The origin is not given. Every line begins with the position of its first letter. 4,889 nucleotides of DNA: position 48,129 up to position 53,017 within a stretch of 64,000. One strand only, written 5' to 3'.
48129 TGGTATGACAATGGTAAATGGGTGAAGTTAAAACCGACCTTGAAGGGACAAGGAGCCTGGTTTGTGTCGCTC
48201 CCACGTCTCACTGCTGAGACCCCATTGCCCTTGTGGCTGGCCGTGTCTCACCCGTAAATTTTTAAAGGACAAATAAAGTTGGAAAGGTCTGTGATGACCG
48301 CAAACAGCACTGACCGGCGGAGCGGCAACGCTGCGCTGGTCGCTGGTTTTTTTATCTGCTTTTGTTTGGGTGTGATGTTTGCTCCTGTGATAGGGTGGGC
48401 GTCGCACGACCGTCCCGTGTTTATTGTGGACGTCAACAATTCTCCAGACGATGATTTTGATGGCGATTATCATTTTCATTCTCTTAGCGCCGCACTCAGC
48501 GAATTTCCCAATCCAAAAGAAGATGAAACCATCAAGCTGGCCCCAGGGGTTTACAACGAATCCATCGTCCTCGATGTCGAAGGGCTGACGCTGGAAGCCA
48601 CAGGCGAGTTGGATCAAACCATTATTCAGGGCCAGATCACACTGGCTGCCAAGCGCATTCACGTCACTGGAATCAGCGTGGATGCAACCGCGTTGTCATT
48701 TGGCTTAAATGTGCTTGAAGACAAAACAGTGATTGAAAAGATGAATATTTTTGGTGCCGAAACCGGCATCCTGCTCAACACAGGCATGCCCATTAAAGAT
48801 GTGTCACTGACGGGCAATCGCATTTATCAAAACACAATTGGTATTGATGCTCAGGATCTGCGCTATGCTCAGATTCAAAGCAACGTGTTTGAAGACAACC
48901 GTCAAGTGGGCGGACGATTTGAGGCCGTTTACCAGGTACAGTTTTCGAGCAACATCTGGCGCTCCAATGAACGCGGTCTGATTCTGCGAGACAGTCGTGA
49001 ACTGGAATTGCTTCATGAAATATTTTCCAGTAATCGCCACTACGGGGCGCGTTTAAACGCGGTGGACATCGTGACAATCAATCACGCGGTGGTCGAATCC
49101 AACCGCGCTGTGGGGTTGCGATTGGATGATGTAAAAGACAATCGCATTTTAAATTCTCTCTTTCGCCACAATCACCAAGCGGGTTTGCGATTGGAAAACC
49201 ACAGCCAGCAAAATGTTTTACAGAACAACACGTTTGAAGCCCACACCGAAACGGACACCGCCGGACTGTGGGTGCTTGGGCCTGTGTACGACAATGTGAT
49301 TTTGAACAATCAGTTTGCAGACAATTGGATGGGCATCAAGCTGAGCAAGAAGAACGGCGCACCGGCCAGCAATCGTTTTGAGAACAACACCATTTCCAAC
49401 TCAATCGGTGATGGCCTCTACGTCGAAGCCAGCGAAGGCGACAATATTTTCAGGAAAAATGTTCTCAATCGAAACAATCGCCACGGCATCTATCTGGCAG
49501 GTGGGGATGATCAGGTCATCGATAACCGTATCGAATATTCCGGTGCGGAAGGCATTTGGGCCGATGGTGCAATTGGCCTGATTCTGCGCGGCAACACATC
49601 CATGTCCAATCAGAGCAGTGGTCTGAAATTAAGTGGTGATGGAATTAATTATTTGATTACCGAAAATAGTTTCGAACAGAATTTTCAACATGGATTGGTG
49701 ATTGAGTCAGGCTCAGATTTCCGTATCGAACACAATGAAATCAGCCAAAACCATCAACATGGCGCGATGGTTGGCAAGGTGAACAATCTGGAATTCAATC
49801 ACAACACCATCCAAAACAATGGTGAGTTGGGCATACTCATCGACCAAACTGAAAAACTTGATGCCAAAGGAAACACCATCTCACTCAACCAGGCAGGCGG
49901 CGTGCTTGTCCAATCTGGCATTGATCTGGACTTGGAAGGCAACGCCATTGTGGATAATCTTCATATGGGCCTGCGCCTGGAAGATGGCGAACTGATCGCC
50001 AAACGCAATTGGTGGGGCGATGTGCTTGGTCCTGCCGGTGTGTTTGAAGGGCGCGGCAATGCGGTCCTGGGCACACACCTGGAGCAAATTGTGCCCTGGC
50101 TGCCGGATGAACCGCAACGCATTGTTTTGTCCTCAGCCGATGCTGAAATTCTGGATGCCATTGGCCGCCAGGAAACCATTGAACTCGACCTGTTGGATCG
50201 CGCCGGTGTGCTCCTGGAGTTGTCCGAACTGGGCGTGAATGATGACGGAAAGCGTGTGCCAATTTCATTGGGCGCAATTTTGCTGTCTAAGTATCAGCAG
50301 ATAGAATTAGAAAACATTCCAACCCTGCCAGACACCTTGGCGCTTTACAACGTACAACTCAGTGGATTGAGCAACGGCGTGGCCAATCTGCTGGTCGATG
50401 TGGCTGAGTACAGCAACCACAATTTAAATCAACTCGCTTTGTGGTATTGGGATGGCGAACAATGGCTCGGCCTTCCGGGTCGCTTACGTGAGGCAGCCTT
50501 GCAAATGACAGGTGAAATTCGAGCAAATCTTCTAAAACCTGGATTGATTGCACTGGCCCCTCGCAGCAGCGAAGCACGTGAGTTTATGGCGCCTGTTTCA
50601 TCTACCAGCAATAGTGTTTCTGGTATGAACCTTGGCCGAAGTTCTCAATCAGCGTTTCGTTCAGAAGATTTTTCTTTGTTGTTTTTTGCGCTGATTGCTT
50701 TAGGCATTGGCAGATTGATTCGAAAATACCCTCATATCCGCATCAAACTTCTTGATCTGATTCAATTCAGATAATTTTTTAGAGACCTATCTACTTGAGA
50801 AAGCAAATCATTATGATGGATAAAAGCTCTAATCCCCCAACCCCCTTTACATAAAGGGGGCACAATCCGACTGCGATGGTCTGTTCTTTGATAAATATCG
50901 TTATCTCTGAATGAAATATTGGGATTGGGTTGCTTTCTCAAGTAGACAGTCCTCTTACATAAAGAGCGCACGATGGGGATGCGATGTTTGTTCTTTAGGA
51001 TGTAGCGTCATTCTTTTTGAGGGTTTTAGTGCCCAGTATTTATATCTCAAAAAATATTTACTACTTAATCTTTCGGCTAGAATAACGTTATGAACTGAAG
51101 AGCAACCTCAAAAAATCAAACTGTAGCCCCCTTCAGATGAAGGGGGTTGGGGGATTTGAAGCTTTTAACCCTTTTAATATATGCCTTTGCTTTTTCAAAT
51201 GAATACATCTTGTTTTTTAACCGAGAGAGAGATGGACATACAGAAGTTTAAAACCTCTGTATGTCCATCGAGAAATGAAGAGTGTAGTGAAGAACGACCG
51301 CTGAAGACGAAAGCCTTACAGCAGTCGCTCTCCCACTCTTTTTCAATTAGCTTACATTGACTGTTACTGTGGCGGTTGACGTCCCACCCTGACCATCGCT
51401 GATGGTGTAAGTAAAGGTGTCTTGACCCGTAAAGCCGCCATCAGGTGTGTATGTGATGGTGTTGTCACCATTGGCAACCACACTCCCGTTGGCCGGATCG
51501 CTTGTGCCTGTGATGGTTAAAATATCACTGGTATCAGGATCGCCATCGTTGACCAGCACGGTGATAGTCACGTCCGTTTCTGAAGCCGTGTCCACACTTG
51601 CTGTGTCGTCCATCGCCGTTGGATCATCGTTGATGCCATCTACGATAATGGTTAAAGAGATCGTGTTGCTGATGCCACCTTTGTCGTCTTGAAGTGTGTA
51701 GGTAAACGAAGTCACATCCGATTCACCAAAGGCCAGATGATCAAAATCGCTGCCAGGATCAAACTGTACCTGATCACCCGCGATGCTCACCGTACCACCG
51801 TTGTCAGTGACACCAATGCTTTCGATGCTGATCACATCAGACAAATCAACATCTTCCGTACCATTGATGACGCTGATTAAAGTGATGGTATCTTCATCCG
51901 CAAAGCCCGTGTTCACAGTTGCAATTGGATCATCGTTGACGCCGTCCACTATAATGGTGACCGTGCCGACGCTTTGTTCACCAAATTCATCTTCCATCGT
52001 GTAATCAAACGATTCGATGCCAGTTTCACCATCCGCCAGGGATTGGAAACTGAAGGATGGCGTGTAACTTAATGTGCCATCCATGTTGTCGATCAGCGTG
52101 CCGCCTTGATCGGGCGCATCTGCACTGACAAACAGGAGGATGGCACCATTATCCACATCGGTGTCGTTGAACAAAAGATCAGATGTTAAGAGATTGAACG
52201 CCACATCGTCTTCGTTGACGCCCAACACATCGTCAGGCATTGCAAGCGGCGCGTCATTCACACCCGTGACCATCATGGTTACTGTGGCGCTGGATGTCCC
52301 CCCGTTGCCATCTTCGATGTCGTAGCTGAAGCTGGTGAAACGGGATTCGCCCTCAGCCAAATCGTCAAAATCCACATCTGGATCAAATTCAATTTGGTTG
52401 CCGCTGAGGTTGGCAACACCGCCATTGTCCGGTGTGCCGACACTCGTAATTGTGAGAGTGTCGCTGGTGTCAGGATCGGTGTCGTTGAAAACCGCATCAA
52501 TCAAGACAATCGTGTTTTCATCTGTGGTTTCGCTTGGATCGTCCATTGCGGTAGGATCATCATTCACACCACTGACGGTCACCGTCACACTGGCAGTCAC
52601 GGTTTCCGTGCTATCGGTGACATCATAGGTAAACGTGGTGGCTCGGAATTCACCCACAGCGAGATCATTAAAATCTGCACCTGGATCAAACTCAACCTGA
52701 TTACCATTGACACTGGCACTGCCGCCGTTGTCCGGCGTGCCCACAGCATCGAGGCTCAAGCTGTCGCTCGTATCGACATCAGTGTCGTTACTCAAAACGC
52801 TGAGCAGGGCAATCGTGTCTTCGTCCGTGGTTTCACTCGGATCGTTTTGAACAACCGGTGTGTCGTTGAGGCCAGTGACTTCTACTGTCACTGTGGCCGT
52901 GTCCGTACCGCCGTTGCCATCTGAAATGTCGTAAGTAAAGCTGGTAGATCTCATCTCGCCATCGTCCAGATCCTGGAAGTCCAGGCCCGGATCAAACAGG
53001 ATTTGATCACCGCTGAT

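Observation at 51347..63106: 3919-aa giant adhesin with GEVED-like N-terminal domain and no recognisable C-terminal sorting signal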

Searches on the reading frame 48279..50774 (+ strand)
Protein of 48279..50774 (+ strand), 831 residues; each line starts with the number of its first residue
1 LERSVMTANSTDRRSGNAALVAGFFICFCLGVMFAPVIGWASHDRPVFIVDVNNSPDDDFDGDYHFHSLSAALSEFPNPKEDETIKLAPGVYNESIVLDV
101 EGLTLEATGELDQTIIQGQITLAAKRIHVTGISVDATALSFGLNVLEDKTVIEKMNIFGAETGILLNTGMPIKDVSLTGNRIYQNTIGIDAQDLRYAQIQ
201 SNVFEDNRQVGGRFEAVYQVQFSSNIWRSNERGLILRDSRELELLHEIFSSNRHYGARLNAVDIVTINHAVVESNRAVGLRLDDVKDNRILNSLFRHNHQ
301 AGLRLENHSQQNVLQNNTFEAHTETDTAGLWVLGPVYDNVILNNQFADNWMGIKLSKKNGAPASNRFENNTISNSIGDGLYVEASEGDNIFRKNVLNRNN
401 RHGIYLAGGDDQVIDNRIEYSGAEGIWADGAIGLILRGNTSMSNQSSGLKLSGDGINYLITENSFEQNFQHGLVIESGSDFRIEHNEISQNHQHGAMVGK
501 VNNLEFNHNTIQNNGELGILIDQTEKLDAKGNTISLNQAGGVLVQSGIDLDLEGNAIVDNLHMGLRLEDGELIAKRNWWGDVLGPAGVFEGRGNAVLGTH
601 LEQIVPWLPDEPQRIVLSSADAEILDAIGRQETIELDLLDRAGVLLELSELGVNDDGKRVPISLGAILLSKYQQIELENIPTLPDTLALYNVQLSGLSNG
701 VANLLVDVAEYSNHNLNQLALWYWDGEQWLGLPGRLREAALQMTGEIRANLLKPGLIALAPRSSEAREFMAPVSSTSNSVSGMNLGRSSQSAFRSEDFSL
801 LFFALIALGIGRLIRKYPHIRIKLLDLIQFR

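Call 7: search_protein_families(library=pfam, proteins=[window:48279-50774:+], max_evalue=1)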
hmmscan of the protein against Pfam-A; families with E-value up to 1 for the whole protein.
window:48279-50774:+ (831 aa): 3 families
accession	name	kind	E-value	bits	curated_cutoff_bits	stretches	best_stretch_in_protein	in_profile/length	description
PF13229.12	Beta_helix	-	3.7e-51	173.3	25.9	4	363-497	8-143/158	Right handed beta helix region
PF05048.19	NosD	-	1.6e-36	126.2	23.6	3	155-320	14-171/212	Periplasmic copper-binding protein (NosD)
PF01095.25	Pectinesterase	-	0.1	11.7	27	1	61-125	7-73/298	Pectinesterase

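Call 53: search_protein_families(library=ncbifam, proteins=[window:48279-50774:+], max_evalue=10)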
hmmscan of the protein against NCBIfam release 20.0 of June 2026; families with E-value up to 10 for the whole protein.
window:48279-50774:+ (831 aa): 4 families
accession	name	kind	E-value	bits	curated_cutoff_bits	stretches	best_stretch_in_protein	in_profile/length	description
TIGR04247.1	NosD_copper_fam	subfamily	1.5e-22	79.7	300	5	221-320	183-283/377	nitrous oxide reductase family maturation protein NosD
TIGR03804.1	para_beta_helix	repeat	1.4e-18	66.3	19.45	8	364-401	9-44/44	parallel beta-helix repeat protein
NF038177.1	epimerase_AlgG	equivalog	0.00043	19.1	700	2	439-520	338-419/519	mannuronan 5-epimerase AlgG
NF000476.1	myrA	exception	0.095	12.2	625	1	264-311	199-246/295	23S rRNA (guanine(748)-N(1))-methyltransferase MyrA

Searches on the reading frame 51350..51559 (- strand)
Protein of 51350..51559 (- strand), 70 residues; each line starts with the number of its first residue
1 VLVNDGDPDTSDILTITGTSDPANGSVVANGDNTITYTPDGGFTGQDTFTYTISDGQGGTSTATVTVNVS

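Call 53: search_protein_families(library=ncbifam, proteins=[window:51350-51559:-], max_evalue=10)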
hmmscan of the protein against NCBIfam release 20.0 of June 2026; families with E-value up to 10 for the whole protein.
seq(70 aa): 4 families
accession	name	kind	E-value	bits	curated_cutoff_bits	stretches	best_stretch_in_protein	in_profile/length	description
NF012211.1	tand_rpt_95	domain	4.2e-18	65.1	90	1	1-69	15-84/98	tandem-95 repeat protein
NF045619.1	adhes_GNV_Cterm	subfamily_domain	0.00014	21.2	180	1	11-69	400-457/458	BapA/Bap/LapF family large adhesin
TIGR04225.1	CshA_fibril_rpt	repeat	0.0013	19.5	60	1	23-69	56-104/104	fibrillar adhesin CshA-type repeat protein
TIGR04212.1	GlyGly_RbtA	equivalog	0.01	14.2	295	1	11-53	505-547/605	rhombotarget A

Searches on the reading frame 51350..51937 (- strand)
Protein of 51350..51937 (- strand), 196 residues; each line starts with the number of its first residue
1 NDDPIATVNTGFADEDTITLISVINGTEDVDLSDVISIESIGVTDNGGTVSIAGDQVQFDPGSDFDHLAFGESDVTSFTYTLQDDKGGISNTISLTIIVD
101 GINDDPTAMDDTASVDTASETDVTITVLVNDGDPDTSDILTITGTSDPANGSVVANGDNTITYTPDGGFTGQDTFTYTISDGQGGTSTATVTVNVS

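Call 73: predict_structure(alignment_id=A3)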
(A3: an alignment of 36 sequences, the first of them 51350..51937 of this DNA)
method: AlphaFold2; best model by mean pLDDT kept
length: 196 residues; sequences in the alignment: 36
mean_pLDDT: 94.5   pTM: 0.82
mean pLDDT of the five models: 94.5, 94.3, 93.8, 93.8, 92.4
residues with pLDDT >= 90: 167; 70-90: 26; 50-70: 3; < 50: 0
segments of 3 or more residues with pLDDT < 50: none
pLDDT, mean of each block of 10 residues (from residue 1): 87 97 89 90 97 97 96 97 89 97 98 84 95 96 98 96 95 98 97 96
secondary structure, 60 per line:
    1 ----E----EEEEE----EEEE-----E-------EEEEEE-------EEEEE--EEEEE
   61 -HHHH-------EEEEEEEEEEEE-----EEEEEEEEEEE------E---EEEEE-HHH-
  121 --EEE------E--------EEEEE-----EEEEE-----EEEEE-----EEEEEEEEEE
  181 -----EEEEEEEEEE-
elements in order: E10-14 E19-22 E36-41 E49-53 E56-60 H62-65 E73-84 E90-100 E111-115 E123-125 E141-145 E151-155 E161-165 E171-180 E186-195

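Call 75: fold_search(model_id=the predicted structure, library=pdb)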
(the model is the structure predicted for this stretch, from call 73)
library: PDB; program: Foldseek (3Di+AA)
matches with E <= 10: 1541; with E <= 0.001: 258
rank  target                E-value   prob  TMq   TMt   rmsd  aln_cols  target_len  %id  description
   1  6dlh                  8.2e-09  1.00  0.32  0.12  11.4       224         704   20  Endo-fucoidan hydrolase MfFcnA4 from glycoside hydrolase family 107 (released 2018-10-03)
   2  5erp_B                9.2e-09  1.00  0.44  0.24   8.1       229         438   19  Crystal structure of human Desmocollin-2 ectodomain fragment EC2-5 (released 2016-06-15)
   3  4m00_A                2.8e-08  1.00  0.43  0.22   6.8       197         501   17  Crystal structure of the ligand binding region of staphylococcal adhesion SraP (released 2014-06-18)
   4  5w1d                  3.6e-07  1.00  0.55  0.31   5.8       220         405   16  Crystal Structure of Mouse Protocadherin-15 EC4-7 (released 2018-06-06)
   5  3q2v_B                3.8e-07  1.00  0.51  0.28   6.3       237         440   19  Crystal structure of mouse E-cadherin ectodomain (released 2011-04-06)
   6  6bxz_C                7.3e-07  1.00  0.47  0.32   7.5       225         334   13  Crystal Structure of Pig Protocadherin-15 EC10-MAD12 (released 2018-11-28)
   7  6dns                  1.0e-06  1.00  0.34  0.14  13.1       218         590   16  Endo-fucoidan hydrolase MfFcnA9 from glycoside hydrolase family 107 (released 2018-10-03)
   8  4zpn_B                1.2e-06  1.00  0.51  0.35   6.8       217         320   12  Crystal Structure of Protocadherin Gamma C5 EC1-3 with extended N-terminus (released 2015-10-28)
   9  6e8f_B                1.3e-06  1.00  0.35  0.24   9.3       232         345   13  Crystal Structure of Human Protocadherin-15 EC3-5 CD2-1 (released 2019-07-31)
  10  3q2w_A                1.4e-06  1.00  0.43  0.20   7.9       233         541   19  Crystal structure of mouse N-cadherin ectodomain (released 2011-02-23)
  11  5dzx_B                1.4e-06  1.00  0.44  0.26   7.7       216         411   17  Protocadherin beta 6 extracellular cadherin domains 1-4 (released 2016-05-04)
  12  3q2v_A                1.7e-06  1.00  0.48  0.23   7.0       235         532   19  Crystal structure of mouse E-cadherin ectodomain (released 2011-04-06)
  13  6q2o_E                1.7e-06  1.00  0.31  0.13  13.5       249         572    9  Cryo-EM structure of RET/GFRa2/NRTN extracellular complex. The 3D refinement was applied with C2 symmetry. (released 2019-10-02)
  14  4m03                  1.8e-06  1.00  0.45  0.51   6.4       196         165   17  C-terminal fragment(residues 576-751) of binding region of SraP (released 2014-06-18)
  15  5v5x_D                2.0e-06  1.00  0.48  0.28   6.9       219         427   17  Protocadherin gammaB7 EC3-6 cis-dimer structure (released 2017-11-01)
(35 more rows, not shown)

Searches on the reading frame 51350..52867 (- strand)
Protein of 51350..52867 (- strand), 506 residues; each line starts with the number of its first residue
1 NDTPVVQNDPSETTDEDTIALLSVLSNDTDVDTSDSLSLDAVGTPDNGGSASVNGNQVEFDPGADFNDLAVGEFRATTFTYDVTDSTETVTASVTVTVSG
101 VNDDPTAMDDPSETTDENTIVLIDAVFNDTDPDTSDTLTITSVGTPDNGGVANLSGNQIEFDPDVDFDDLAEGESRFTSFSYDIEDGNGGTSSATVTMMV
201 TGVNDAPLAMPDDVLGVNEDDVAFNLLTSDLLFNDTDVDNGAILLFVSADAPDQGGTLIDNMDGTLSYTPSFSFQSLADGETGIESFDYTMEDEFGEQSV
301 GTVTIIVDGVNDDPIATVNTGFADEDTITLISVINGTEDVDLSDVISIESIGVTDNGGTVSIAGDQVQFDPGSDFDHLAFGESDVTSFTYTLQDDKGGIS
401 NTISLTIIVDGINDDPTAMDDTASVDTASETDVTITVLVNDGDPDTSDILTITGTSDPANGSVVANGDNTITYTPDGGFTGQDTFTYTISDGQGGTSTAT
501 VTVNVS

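Call 78: find_homologous_proteins(query=window:51350-52867:-, max_evalue=1e-10)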
Query window:51350-52867:- (506 aa): 1327 proteins with E <= 1e-10 among 8000 candidates; the best 120 are listed.
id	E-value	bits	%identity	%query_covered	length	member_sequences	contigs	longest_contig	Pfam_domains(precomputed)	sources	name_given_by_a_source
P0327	3.8e-138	479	35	99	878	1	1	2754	PF21027.4,PF17963.8,PF17892.8,PF00166.27,PF17803.8,PF19076.7,PF18342.8,PF16184.12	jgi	jgi:serine/threonine protein phosphatase PrpC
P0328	1.5e-128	448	42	80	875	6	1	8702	PF17963.8,PF17892.8,PF17803.8,PF14310.13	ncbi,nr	ncbi:MAG: tandem-95 repeat protein, partial [Verrucomicrobiales bacterium]|nr:tandem-95 repeat prote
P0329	1.5e-120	421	37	97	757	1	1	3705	PF17963.8,PF17892.8,PF17803.8,PF19076.7,PF18705.8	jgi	jgi:hypothetical protein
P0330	5.2e-116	406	38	100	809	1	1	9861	PF17963.8,PF17892.8,PF12019.14,PF17803.8,PF19076.7,PF05345.19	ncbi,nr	ncbi:MAG: Ig-like domain-containing protein, partial [Acidimicrobiia bacterium]|nr:Ig-like domain-co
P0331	1.5e-114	402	39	100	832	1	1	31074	PF22352.3,PF17963.8,PF17892.8,PF17803.8,PF16184.12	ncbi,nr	ncbi:MAG: tandem-95 repeat protein, partial [Spirochaetales bacterium]|nr:tandem-95 repeat protein [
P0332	1.5e-113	398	39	100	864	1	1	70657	PF17963.8,PF17892.8,PF17803.8,PF19076.7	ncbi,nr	ncbi:MAG: tandem-95 repeat protein [Pseudomonadales bacterium]|nr:tandem-95 repeat protein [Pseudomo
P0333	3.6e-109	384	35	98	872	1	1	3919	PF17963.8,PF17892.8,PF17803.8,PF19076.7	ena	-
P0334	6.4e-109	383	39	100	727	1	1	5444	PF17963.8,PF17892.8,PF17803.8,PF07705.18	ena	-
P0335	9.6e-107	376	35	97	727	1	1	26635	PF17963.8,PF17892.8,PF17803.8,PF19076.7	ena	-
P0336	2.3e-105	371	36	98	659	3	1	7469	PF17963.8,PF17892.8,PF17803.8,PF19076.7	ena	-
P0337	5.6e-105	370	39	98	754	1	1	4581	PF17963.8,PF17892.8,PF17803.8,PF19076.7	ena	-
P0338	7.4e-105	370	37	98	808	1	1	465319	PF22352.3,PF17963.8,PF17892.8,PF17803.8,PF19076.7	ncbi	ncbi:MAG: Ig-like domain-containing protein, partial [Maritimibacter sp.]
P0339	2.4e-104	368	39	100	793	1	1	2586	PF21027.4,PF22352.3,PF17963.8,PF17892.8,PF17803.8,PF19076.7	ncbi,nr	ncbi:tandem-95 repeat protein, partial [Candidatus Bipolaricaulota bacterium]|nr:tandem-95 repeat pr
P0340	8.8e-104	366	37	90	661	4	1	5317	PF22036.3,PF22352.3,PF17963.8,PF17892.8,PF17803.8,PF19076.7,PF05345.19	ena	-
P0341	1.0e-102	363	39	99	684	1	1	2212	PF26580.1,PF22352.3,PF17963.8,PF17892.8,PF17803.8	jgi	-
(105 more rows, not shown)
